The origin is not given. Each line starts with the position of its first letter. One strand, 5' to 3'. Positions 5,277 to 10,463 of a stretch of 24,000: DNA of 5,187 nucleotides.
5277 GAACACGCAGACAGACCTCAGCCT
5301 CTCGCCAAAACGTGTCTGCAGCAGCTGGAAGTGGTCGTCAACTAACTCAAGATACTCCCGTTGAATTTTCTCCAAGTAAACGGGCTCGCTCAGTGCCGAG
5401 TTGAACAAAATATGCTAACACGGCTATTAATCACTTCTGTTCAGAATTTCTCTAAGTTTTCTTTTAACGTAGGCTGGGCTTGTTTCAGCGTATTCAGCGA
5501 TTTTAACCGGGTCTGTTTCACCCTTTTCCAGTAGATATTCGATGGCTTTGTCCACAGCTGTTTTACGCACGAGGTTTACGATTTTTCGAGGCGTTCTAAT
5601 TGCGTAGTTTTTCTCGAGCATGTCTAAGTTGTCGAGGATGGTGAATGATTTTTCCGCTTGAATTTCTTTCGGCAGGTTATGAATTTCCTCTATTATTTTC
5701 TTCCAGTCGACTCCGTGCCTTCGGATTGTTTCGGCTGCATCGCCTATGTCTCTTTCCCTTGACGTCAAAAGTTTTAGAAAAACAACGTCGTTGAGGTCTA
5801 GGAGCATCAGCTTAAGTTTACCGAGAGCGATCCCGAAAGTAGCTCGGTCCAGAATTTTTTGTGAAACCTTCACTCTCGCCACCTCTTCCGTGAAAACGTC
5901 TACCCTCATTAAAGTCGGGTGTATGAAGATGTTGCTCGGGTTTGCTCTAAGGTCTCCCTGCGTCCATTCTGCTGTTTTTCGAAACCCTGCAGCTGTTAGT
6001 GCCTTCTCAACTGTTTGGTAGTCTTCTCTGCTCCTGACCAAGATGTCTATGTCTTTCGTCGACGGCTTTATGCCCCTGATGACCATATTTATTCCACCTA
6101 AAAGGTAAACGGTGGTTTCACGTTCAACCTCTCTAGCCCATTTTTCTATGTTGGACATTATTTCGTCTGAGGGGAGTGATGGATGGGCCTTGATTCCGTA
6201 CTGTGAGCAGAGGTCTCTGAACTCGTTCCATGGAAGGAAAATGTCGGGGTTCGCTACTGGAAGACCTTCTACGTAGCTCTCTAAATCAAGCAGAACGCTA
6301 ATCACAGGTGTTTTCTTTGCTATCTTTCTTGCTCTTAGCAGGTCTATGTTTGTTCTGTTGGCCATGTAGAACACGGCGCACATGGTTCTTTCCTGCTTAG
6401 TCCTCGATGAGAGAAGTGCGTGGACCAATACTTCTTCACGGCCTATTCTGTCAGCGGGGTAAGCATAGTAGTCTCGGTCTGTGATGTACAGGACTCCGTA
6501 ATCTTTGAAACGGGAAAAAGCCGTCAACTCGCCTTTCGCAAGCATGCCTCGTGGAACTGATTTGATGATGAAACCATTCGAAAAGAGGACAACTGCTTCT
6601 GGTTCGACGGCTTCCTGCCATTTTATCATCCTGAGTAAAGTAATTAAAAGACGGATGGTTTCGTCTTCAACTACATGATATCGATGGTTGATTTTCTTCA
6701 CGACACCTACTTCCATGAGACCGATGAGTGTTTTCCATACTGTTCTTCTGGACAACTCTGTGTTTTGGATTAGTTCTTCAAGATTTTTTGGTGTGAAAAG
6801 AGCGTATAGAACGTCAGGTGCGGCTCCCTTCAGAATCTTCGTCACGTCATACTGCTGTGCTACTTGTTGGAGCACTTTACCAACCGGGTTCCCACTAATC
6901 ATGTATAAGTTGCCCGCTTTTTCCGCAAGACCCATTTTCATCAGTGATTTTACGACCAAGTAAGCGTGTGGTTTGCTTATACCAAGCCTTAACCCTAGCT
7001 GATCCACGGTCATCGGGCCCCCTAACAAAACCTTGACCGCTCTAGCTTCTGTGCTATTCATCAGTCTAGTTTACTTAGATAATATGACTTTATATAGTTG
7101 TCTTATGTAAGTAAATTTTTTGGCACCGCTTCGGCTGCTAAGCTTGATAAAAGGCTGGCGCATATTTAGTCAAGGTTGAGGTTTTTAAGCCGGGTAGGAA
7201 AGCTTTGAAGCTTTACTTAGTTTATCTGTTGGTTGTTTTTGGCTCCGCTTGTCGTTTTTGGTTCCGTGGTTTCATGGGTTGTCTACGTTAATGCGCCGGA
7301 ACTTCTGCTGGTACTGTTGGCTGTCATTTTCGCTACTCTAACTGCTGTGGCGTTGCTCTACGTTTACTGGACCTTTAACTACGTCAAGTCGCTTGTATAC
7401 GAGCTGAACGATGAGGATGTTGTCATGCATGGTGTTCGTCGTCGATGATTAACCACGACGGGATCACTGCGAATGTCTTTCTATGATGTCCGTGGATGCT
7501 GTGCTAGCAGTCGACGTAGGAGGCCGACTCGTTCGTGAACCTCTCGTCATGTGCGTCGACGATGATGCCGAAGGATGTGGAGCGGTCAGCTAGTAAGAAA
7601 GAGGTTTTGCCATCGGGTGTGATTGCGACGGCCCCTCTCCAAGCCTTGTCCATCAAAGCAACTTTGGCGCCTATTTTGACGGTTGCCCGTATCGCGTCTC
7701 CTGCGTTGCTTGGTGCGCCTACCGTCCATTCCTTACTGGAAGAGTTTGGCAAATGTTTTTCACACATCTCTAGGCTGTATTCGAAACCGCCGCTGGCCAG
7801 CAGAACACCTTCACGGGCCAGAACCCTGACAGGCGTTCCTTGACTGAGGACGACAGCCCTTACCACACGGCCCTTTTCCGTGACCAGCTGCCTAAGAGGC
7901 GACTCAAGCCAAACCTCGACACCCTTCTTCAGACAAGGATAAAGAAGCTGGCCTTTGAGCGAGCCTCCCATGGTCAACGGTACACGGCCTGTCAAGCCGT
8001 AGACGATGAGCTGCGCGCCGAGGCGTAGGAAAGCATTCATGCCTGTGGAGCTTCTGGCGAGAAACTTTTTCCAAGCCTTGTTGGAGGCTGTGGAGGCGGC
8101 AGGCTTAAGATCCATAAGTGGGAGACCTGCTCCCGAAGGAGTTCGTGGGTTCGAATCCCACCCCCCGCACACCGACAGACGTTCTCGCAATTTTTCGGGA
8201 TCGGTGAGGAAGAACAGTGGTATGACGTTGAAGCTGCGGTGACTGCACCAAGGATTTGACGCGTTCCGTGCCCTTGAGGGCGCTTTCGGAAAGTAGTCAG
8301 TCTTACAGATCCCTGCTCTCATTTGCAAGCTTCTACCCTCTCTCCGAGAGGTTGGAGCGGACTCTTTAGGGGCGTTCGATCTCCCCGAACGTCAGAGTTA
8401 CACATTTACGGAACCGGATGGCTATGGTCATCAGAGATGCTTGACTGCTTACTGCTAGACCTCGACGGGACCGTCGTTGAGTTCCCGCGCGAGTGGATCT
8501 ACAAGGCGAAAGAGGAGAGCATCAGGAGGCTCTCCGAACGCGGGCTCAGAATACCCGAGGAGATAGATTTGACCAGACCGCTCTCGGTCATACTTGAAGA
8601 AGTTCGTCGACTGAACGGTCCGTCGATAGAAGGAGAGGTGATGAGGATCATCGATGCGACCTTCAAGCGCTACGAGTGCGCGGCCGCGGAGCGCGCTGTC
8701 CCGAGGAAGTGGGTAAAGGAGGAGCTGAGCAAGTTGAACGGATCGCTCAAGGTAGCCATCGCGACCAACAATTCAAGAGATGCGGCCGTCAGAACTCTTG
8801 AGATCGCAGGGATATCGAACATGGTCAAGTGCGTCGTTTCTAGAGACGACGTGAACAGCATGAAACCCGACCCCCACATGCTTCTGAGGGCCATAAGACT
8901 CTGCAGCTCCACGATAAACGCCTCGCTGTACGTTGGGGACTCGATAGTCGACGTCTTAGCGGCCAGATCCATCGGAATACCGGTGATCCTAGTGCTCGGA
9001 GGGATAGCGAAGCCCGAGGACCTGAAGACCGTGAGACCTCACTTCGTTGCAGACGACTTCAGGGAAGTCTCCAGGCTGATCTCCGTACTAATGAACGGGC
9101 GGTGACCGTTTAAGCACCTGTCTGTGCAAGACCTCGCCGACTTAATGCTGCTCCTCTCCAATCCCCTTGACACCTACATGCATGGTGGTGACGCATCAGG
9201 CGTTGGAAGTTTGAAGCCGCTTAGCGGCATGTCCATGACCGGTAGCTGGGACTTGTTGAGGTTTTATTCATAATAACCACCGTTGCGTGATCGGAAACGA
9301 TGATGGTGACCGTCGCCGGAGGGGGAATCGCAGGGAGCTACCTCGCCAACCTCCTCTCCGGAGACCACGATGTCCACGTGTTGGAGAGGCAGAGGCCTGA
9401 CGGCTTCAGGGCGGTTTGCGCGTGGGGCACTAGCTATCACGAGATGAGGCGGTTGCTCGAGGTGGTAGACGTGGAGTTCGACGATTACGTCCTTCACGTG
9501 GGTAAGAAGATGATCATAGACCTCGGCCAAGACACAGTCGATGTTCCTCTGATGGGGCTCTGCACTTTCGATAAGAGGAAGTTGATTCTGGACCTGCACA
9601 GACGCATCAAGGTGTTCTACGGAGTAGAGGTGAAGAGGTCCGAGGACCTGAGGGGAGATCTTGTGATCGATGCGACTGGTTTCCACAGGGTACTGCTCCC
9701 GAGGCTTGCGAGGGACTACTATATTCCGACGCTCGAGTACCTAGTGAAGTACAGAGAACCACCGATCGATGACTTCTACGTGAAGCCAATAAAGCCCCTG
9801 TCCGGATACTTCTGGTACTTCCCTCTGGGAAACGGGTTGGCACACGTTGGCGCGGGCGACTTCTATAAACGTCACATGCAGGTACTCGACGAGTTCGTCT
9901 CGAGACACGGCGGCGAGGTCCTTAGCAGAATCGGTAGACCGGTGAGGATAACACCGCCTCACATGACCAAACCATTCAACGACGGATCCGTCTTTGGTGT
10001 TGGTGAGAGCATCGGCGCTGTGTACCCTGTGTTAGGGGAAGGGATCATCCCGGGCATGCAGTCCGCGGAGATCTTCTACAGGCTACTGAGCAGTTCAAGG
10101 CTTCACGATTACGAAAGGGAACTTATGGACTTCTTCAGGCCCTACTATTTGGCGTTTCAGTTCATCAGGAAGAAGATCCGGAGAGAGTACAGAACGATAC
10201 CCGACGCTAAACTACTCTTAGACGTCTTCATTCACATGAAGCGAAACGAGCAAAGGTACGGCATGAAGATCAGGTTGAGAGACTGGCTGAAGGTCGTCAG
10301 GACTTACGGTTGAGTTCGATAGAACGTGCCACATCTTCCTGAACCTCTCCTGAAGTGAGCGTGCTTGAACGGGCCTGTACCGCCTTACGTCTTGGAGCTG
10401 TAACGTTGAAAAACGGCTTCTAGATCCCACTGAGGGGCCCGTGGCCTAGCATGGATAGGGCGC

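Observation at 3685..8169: A 4.35-kb low-GC island bracketed by a perfect 29-bp repeat of the tRNA-Leu 3' end, with no integrase left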

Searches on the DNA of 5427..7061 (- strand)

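Call 51: search_rna_families(sources=[L152], threshold=evalue, max_evalue=1, show_alignments=2)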
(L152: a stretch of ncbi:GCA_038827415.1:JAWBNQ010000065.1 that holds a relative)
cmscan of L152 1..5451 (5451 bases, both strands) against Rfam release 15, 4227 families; matches with E-value up to 1: 1.
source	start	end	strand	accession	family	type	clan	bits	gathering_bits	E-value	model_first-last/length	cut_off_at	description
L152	3373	3390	+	RF00023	tmRNA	Gene;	CL00001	16.2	47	0.0016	346-363/374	no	transfer-messenger RNA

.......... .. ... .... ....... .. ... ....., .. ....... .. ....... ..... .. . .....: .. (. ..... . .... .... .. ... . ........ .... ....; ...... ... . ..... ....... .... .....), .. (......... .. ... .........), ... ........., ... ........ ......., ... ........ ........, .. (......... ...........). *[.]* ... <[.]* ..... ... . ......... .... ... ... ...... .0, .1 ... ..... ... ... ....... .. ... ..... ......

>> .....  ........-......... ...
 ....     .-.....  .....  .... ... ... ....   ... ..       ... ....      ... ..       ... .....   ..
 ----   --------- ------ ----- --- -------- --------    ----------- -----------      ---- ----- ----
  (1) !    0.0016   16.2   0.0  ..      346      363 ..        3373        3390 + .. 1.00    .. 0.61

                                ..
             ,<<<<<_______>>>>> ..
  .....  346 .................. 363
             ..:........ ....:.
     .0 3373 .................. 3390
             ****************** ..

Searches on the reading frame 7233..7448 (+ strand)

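Call 6: search_protein_families(library=pfam, proteins=[window:7233-7448:+], max_evalue=0.1)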
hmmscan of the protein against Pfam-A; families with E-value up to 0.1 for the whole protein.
window:7233-7448:+ (71 aa): 0 families

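Call 38: search_protein_families(library=padloc, proteins=[window:7233-7448:+], max_evalue=0.1)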
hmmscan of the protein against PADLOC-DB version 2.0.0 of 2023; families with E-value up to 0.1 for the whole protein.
window:7233-7448:+ (71 aa): 0 families

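Call 39: search_protein_families(library=ncbifam, proteins=[window:7233-7448:+], max_evalue=0.1)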
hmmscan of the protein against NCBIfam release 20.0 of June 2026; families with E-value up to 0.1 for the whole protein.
window:7233-7448:+ (71 aa): 1 family
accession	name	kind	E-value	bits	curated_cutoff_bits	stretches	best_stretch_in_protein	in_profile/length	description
NF003963.0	PRK05454.2-6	equivalog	0.039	12.3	884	1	3-41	526-564/610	glucans biosynthesis glucosyltransferase MdoH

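Call 40: search_protein_families(library=phrogs, proteins=[window:7233-7448:+], max_evalue=0.1)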
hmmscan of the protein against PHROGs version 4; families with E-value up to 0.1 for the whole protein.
window:7233-7448:+ (71 aa): 0 families

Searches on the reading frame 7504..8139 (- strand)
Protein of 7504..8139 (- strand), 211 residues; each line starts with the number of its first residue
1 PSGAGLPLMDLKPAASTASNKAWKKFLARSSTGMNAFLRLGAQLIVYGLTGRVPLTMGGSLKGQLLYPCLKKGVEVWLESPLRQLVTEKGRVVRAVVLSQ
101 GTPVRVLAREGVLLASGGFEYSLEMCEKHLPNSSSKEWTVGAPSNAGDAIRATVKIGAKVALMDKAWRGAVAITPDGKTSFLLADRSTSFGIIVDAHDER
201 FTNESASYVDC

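Call 38: search_protein_families(library=padloc, proteins=[window:7504-8139:-], max_evalue=0.1)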
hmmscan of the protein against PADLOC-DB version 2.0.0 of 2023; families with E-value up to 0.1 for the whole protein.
window:7504-8139:- (211 aa): 0 families

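Call 39: search_protein_families(library=ncbifam, proteins=[window:7504-8139:-], max_evalue=0.1)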
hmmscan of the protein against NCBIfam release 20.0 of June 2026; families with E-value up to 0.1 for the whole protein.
window:7504-8139:- (211 aa): 22 families
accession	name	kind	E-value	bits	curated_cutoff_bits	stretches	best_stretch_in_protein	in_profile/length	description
NF009478.0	PRK12844.1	equivalog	9e-48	162.9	789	1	21-210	172-363/559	3-ketosteroid-delta-1-dehydrogenase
NF005882.1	PRK07843.1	equivalog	6.3e-45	153.6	788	1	22-210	165-352/547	3-oxosteroid 1-dehydrogenase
NF009473.0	PRK12835.1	subfamily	3.5e-43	147.9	837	1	27-210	181-365/585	FAD-binding protein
NF009479.0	PRK12845.1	equivalog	2.5e-35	121.9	793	1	13-209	172-370/566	3-ketosteroid-delta-1-dehydrogenase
NF009474.0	PRK12837.1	equivalog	2.7e-30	105.7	675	1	61-208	175-319/513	FAD-binding protein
NF009477.0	PRK12843.1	equivalog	2.4e-24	85.7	758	1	54-209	216-377/578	FAD-dependent oxidoreductase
NF004789.0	PRK06134.1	subfamily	5.2e-23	81.4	747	1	53-210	211-376/581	FAD-dependent oxidoreductase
NF053676.1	4oxCHCAChcC1Cy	equivalog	3e-18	65.5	1000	1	58-210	186-338/528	4-oxocyclohexanecarboxylate 2-dehydrogenase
NF006130.0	PRK08274.1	equivalog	6.9e-16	58.1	369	1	58-206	131-281/467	FAD-dependent tricarballylate dehydrogenase TcuA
NF009476.0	PRK12839.1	equivalog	9.2e-14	50.5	940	1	54-210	209-374/572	FAD-dependent oxidoreductase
TIGR01813.1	flavo_cyto_c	subfamily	1.3e-13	50.5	285.45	1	58-206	129-277/444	flavocytochrome c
NF005510.0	PRK07121.1-3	subfamily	1.8e-13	50.1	481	1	70-206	191-318/492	FAD-binding protein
NF053677.1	Desat2ChcC2Cyan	equivalog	1.8e-13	49.7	900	1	56-210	200-361/558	4-oxocyclohex-2-ene-1-carboxylate 5-dehydrogenase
NF005511.0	PRK07121.1-4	equivalog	7.8e-13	47.7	466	1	91-206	250-354/553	FAD-binding protein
NF005512.0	PRK07121.1-5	subfamily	1.8e-10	40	812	1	71-177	194-297/489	FAD-binding protein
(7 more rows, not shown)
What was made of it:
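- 7431..8084 (-): Internal fragment (about codons 165-382 of 554) of a KstD-like FAD_binding_2 oxidoreductase gene. Both ends are lost. NCBIfam KstD-like models (call 39).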

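Call 40: search_protein_families(library=phrogs, proteins=[window:7504-8139:-], max_evalue=0.1)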
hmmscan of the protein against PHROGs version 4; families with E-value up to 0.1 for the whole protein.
window:7504-8139:- (211 aa): 0 families

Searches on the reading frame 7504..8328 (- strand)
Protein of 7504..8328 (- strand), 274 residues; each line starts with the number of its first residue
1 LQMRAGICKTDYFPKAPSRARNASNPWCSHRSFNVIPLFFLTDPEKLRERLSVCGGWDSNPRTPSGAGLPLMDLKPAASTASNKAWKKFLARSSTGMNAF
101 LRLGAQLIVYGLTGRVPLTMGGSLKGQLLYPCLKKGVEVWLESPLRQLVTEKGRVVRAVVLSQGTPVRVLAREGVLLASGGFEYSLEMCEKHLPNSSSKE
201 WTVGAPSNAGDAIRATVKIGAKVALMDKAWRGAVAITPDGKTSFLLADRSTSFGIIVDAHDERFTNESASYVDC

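Call 6: search_protein_families(library=pfam, proteins=[window:7504-8328:-], max_evalue=0.1)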
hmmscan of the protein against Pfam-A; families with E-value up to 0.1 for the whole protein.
window:7504-8328:- (274 aa): 1 family
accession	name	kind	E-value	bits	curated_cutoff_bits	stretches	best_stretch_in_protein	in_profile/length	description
PF00890.30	FAD_binding_2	-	1.4e-19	71.1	20.4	1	117-271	137-294/414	FAD binding domain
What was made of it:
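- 7431..8084 (-): Pfam profile positions 137-294 of 414 (call 6).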

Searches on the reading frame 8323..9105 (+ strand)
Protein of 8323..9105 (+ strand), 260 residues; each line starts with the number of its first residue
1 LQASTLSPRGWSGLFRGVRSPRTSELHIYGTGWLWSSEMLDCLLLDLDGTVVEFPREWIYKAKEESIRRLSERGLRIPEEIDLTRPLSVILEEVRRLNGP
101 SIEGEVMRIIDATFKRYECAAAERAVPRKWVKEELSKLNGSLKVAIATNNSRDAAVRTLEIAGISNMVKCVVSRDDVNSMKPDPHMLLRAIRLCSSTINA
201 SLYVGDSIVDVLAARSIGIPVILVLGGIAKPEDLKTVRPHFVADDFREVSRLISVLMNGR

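Call 6: search_protein_families(library=pfam, proteins=[window:8323-9105:+], max_evalue=0.1)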
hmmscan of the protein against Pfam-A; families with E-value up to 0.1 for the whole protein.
window:8323-9105:+ (260 aa): 5 families
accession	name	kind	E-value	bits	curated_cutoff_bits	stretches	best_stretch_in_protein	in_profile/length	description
PF13419.12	HAD_2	-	5.4e-21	75.9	23.8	1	44-224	2-178/178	Haloacid dehalogenase-like hydrolase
PF00702.32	Hydrolase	-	3e-17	64.1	26.4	1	41-218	2-191/191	haloacid dehalogenase-like hydrolase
PF13242.12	Hydrolase_like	-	2.6e-14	53.3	22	1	181-248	4-74/75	HAD-hyrolase-like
PF12710.13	HAD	-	0.003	18.5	27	1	44-215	2-189/189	haloacid dehalogenase-like hydrolase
PF10486.14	PI3K_1B_p101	-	0.073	11.3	23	1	103-162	219-280/861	Phosphoinositide 3-kinase gamma adapter protein p101 subunit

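Call 22: find_related_loci(query=window:8437-9105:+, collection=metagenome_contigs, flank=10000)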
Query window:8437-9105:+ (222 aa) in metagenome_contigs; peptide patterns used: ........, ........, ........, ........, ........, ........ (x = any residue, [..] = any of these).
302 stretches matched a pattern; 124 encode a relative of the query (tblastn E <= 1e-3); the best 80 are kept; 80 distinct loci.
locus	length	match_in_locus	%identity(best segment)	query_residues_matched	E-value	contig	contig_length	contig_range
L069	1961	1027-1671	34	2-218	4e-30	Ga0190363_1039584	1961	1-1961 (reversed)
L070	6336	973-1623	31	2-215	1e-23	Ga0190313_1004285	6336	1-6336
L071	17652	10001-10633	31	1-214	8e-19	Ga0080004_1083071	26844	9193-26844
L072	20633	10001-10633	31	1-214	9e-19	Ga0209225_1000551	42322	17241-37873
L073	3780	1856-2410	31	5-186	2e-17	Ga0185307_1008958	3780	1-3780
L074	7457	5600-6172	26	1-205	1e-14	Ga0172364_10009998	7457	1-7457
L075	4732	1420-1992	26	1-205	1e-14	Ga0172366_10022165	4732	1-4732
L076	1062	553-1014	32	81-221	1e-14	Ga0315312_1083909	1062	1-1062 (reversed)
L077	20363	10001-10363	32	103-221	5e-14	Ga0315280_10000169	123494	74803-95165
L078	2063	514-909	32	93-222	6e-14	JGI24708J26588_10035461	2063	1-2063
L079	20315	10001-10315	38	93-196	4e-13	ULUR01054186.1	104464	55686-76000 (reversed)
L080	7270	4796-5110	38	93-196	5e-13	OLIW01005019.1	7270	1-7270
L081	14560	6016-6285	37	126-215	8e-13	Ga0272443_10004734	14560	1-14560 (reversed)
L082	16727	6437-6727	34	119-215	1e-12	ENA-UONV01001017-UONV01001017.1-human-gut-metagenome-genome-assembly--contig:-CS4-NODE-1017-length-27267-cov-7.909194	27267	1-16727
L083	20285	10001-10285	34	121-215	1e-12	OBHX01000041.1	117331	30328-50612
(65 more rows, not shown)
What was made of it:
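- Tried and rejected: The single metagenome scan with the HAD flank protein found nothing above 34% identity (call 22).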

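Call 24: find_encoding_contigs(protein=window:8437-9105:+, flank=10000, max_places=10)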
Protein window:8437-9105:+ (222 aa): 2 contigs read that carry it; 1 place shown.
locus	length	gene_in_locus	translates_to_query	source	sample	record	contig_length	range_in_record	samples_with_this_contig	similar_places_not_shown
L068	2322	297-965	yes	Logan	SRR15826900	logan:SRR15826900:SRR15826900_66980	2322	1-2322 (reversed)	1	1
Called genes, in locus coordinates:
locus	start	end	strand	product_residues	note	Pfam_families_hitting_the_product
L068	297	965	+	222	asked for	PF00702:Hydrolase, PF13419:HAD_2, PF13242:Hydrolase_like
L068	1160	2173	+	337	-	PF04820:Trp_halogenase (faint)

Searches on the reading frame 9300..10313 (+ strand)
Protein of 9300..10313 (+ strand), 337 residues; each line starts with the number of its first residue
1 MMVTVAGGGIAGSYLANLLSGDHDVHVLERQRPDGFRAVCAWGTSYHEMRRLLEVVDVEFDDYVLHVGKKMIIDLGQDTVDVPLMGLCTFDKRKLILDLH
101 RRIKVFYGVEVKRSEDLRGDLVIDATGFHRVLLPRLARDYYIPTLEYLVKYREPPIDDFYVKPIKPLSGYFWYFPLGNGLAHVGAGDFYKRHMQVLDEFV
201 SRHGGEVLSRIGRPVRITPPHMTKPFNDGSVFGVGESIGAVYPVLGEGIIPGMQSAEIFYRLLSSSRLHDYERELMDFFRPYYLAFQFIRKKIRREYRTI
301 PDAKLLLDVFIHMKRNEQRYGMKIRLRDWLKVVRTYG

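Call 6: search_protein_families(library=pfam, proteins=[window:9300-10313:+], max_evalue=0.1)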
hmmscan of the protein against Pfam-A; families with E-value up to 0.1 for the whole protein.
window:9300-10313:+ (337 aa): 6 families
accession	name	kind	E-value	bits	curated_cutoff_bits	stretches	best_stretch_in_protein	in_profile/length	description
PF04820.20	Trp_halogenase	-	3.3e-06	26.7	21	1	109-271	194-362/458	Tryptophan halogenase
PF22578.2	GGR_cat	-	0.00018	21.7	27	1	153-203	16-71/88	Geranylgeranyl reductase catalytic domain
PF13450.12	NAD_binding_8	-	0.0017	19.1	21.9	1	5-32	1-29/68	NAD(P)-binding Rossmann-like domain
PF01266.30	DAO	-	0.008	16.2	27.9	1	3-47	2-41/353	FAD dependent oxidoreductase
PF01494.25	FAD_binding_3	-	0.015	15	22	0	3-33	4-35/349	FAD binding domain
PF23272.1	DUF7075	-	0.087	12.5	23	0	3-81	205-278/280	Domain of unknown function (DUF7075)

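Call 15: find_encoding_contigs(protein=window:9300-10313:+, flank=10000, max_places=10)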
Protein window:9300-10313:+ (337 aa): 2 contigs read that carry it; 1 place shown.
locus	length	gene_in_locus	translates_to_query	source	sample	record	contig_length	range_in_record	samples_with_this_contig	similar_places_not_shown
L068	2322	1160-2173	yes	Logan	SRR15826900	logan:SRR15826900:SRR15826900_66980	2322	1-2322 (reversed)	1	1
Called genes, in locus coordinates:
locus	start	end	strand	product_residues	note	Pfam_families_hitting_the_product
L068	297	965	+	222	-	PF00702:Hydrolase, PF13419:HAD_2, PF13242:Hydrolase_like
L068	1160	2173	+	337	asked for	PF04820:Trp_halogenase (faint)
